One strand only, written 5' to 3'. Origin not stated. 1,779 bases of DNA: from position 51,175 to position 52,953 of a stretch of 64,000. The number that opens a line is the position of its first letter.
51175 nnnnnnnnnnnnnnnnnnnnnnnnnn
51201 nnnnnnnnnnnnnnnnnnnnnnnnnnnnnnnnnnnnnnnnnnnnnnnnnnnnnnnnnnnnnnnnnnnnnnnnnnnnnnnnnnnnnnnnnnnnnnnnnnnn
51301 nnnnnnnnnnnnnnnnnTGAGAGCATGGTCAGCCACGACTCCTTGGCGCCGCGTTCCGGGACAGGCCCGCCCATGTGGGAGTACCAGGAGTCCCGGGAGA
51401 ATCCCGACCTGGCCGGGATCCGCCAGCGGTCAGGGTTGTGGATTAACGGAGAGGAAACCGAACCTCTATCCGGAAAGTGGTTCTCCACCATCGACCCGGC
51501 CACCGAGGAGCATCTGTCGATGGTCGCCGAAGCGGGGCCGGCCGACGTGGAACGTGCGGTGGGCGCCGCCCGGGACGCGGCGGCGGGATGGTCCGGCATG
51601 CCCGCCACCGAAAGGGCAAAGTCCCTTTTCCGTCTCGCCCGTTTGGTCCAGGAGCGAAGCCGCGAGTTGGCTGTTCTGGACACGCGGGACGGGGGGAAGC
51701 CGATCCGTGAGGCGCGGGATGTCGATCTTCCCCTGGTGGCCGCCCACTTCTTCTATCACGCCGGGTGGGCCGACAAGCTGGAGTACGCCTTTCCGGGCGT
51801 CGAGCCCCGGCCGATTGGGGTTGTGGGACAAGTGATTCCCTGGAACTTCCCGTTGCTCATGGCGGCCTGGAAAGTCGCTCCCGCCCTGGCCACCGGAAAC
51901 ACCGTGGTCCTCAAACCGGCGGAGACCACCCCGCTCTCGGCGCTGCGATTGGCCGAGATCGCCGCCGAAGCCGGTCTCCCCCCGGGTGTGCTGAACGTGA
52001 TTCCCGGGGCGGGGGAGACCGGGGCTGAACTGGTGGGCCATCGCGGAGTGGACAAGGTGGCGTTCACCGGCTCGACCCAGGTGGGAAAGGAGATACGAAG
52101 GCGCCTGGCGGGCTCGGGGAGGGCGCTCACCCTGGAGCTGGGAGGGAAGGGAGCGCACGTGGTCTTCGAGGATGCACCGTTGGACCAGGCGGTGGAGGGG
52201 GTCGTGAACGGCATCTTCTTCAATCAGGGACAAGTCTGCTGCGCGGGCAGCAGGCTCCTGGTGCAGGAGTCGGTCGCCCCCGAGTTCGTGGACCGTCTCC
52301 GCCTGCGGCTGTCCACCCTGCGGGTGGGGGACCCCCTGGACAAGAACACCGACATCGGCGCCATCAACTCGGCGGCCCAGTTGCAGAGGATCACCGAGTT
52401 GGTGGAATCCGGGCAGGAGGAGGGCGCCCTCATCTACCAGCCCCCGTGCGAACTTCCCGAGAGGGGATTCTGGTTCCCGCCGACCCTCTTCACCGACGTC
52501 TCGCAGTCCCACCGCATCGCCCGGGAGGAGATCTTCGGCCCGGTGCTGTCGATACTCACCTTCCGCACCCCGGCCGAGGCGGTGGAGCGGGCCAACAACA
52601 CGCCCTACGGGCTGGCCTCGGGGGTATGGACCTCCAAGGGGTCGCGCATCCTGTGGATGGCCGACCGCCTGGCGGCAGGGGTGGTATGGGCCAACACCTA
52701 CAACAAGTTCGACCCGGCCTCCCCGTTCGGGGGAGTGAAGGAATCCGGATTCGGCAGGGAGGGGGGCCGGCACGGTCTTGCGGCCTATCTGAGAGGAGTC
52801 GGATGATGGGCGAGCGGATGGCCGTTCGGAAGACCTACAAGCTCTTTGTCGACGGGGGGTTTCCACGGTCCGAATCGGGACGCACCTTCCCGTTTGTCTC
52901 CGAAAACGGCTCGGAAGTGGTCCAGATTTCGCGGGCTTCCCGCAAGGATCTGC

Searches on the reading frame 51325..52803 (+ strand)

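Call 35: search_protein_families(library=pfam, proteins=[window:51325-52803:+], max_evalue=0.00001)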
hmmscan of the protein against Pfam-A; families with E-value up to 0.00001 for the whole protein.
window:51325-52803:+ (493 aa): 1 family
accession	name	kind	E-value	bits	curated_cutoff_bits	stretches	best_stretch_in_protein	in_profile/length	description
PF00171.27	Aldedh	-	2.5e-160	534.4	23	1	51-489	8-456/461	Aldehyde dehydrogenase family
